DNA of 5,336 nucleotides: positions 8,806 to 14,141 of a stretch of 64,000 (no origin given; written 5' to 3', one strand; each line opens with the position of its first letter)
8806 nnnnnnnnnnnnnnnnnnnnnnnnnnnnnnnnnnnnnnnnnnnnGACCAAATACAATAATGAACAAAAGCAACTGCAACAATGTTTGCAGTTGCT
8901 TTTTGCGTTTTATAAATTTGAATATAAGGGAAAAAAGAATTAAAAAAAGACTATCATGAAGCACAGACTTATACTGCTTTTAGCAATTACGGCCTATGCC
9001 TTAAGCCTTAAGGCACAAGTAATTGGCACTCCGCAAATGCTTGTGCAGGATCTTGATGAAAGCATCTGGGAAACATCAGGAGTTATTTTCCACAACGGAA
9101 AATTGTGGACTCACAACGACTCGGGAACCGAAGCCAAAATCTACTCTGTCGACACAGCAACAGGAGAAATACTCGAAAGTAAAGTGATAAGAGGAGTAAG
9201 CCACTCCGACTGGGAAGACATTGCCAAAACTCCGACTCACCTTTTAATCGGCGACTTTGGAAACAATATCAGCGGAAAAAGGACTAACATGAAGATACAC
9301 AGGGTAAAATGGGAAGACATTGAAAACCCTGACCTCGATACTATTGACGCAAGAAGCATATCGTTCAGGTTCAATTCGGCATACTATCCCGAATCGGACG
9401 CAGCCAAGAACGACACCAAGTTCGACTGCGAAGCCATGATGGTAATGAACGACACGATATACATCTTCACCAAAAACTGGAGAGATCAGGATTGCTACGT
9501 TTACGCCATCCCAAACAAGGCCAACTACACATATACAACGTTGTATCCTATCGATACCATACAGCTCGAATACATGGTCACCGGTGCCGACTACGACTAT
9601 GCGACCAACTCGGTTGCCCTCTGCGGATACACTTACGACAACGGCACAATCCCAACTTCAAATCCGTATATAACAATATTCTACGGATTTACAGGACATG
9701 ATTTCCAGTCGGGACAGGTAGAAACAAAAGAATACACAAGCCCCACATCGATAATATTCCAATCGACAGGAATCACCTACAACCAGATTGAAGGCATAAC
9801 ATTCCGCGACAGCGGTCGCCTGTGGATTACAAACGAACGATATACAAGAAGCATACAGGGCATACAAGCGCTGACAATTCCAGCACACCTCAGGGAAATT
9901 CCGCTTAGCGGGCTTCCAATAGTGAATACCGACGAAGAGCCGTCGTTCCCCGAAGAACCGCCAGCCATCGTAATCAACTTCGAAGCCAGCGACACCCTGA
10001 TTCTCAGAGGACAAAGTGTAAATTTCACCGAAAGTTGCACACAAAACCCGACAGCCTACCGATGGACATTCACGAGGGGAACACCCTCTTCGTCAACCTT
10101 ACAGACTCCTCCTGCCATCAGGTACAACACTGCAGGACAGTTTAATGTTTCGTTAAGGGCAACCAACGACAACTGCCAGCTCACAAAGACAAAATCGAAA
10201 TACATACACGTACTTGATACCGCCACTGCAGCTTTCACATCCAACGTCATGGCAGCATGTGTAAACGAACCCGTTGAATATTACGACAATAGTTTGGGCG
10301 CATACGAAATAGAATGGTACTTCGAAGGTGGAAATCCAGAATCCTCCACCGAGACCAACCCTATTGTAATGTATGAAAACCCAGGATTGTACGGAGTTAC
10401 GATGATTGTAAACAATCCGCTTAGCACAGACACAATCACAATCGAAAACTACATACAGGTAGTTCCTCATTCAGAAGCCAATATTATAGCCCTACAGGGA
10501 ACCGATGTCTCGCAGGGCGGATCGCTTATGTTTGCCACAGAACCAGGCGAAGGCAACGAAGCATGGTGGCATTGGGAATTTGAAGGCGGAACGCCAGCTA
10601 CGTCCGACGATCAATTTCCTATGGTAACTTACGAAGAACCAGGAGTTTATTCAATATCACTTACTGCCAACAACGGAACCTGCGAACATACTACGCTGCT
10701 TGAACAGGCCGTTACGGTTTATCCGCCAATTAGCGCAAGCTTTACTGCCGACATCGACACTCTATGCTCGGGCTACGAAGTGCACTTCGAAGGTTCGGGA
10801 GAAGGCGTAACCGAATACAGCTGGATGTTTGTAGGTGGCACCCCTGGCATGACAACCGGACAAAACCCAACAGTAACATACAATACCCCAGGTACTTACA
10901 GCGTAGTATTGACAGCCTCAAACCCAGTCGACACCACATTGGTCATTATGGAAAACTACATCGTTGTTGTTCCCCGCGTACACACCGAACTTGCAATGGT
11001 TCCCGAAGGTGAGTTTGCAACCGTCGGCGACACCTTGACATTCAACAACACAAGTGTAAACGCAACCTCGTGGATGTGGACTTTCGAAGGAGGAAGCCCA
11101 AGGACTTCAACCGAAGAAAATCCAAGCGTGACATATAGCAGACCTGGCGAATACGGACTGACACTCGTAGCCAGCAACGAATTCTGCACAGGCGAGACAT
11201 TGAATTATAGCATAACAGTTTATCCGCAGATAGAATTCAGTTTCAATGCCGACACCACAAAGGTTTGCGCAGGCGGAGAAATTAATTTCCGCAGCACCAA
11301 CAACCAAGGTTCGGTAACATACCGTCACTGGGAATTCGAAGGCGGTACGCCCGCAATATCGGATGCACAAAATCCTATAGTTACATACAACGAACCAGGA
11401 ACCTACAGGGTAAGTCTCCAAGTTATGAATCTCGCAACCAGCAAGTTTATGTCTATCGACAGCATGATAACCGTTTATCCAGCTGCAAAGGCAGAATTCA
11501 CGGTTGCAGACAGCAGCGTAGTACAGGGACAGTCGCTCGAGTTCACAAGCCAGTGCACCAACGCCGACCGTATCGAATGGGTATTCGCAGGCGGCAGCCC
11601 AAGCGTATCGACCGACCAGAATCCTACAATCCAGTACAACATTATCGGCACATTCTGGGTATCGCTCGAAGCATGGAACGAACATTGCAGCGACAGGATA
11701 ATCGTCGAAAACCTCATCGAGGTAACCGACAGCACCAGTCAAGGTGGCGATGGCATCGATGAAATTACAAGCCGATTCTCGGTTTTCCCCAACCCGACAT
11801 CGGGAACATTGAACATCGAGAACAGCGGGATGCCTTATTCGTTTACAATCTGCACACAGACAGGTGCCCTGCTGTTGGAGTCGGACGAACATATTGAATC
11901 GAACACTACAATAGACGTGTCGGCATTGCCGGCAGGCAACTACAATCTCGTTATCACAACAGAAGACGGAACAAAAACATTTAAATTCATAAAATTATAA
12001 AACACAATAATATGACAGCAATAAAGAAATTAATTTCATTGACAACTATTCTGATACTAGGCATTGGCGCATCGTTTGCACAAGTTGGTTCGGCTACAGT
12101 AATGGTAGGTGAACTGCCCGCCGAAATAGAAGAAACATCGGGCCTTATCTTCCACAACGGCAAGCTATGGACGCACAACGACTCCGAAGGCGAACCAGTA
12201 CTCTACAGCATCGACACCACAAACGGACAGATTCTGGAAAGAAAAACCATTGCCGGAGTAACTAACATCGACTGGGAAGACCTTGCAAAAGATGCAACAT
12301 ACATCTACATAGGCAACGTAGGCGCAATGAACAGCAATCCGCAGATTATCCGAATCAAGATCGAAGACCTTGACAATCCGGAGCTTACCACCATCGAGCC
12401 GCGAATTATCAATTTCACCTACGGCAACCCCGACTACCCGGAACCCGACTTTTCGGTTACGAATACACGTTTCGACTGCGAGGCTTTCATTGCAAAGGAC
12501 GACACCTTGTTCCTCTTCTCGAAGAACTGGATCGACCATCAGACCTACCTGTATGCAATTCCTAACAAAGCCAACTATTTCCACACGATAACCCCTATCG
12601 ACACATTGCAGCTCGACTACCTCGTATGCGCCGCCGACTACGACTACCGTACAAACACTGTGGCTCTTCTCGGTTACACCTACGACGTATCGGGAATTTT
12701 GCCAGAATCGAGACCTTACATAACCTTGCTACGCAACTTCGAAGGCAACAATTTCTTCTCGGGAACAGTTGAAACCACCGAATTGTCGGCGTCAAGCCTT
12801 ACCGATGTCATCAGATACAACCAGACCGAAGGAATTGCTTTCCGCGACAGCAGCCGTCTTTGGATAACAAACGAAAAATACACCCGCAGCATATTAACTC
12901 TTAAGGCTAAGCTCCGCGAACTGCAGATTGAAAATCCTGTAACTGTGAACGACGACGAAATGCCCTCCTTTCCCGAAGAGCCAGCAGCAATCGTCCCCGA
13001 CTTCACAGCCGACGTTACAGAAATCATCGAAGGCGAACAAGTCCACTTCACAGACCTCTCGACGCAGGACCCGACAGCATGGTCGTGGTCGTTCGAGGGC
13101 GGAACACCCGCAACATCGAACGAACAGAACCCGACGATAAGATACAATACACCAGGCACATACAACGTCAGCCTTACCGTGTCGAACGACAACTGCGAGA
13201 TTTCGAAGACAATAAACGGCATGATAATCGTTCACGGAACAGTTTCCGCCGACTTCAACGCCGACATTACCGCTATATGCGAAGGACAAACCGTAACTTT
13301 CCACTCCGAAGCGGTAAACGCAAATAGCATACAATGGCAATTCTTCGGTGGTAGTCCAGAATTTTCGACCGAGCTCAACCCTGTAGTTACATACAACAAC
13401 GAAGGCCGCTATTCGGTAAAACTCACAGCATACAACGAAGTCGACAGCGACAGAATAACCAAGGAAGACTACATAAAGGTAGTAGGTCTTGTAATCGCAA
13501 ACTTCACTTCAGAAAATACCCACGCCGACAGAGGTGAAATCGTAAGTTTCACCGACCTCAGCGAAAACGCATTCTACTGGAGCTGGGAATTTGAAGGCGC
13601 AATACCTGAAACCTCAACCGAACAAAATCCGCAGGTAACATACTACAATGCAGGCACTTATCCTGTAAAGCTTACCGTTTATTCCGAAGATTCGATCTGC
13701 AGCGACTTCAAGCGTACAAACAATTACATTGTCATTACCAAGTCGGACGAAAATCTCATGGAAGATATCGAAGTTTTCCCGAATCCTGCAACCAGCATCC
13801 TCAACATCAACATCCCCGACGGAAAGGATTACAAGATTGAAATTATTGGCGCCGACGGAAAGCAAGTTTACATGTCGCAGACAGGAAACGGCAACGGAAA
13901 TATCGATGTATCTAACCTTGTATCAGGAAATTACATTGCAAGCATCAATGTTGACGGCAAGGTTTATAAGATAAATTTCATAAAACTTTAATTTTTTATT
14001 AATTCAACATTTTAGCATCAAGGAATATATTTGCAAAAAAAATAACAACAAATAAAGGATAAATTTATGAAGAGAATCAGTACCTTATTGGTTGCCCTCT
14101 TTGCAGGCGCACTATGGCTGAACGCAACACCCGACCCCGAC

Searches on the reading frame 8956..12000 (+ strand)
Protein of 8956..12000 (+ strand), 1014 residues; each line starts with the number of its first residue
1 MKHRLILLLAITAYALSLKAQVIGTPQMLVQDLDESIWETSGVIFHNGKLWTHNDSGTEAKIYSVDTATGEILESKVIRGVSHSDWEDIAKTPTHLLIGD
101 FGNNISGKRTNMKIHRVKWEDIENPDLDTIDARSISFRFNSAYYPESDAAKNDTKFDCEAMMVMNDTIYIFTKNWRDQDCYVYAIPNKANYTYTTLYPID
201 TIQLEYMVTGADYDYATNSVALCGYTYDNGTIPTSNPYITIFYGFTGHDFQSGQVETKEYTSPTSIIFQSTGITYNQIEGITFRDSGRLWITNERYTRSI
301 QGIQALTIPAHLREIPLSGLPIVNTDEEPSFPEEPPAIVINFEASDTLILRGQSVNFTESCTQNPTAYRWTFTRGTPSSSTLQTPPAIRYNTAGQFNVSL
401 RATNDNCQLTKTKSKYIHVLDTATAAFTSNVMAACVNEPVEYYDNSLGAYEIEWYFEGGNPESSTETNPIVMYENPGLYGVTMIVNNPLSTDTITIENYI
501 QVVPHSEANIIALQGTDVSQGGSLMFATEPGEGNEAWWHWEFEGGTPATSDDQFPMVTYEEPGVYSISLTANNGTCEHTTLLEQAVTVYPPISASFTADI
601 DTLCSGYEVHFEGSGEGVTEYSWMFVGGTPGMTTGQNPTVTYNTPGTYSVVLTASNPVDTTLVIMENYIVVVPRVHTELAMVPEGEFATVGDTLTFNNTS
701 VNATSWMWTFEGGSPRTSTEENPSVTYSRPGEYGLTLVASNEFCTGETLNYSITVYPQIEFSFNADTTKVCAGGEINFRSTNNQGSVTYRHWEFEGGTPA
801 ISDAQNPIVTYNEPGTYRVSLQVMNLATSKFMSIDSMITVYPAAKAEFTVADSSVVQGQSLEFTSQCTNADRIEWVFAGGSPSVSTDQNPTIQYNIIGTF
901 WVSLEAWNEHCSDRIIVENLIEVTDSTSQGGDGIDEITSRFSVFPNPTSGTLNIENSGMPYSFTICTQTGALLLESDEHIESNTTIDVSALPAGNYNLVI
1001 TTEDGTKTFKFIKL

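Call 83: search_protein_families(library=pfam, proteins=[window:8956-12000:+], max_evalue=0.00001)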
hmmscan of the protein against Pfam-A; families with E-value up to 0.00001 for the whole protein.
window:8956-12000:+ (1014 aa): 5 families
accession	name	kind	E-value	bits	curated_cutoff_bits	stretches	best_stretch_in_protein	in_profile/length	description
PF00801.26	PKD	-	3e-56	187.8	23.5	5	604-659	12-70/80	PKD domain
PF18911.6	PKD_4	-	4.1e-45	152.2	27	3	601-656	12-70/85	PKD domain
PF18962.6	Por_Secre_tail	-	6.4e-10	39.6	27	1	943-1012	1-74/75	Secretion system C-terminal sorting domain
PF18981.6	InlK_D3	-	5e-09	36.5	25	0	637-657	41-61/75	Internalin K domain (D3/D4)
PF16820.11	PKD_3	-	1.2e-06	28.7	26.3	0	757-825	2-68/68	PKD-like domain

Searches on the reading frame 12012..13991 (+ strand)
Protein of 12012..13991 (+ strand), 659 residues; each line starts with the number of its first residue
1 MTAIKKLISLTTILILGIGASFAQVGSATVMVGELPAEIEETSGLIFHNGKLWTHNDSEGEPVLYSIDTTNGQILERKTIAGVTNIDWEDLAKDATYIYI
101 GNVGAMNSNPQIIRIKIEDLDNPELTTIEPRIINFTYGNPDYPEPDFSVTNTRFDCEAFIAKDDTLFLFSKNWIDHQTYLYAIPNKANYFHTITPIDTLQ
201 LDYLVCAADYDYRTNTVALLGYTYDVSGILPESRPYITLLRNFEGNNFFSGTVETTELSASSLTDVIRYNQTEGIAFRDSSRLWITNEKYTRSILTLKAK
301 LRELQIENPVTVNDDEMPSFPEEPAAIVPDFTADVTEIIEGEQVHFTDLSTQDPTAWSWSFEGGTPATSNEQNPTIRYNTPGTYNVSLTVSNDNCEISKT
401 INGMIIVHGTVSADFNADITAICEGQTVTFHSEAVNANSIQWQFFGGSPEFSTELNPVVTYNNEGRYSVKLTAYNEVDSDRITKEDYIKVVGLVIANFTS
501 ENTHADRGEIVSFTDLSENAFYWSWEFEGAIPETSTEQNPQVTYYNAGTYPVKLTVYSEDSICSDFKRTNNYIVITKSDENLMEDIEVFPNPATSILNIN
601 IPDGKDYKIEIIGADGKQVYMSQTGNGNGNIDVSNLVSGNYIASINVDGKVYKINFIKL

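Call 83: search_protein_families(library=pfam, proteins=[window:12012-13991:+], max_evalue=0.00001)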
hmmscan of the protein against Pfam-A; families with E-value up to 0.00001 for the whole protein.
window:12012-13991:+ (659 aa): 3 families
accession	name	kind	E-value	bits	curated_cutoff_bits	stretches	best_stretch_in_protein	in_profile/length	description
PF18911.6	PKD_4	-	8.9e-26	90.2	27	2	334-394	10-72/85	PKD domain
PF00801.26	PKD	-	3.3e-25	88.3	23.5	2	340-396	13-71/80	PKD domain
PF18962.6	Por_Secre_tail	-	1.2e-09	38.8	27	1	588-650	1-67/75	Secretion system C-terminal sorting domain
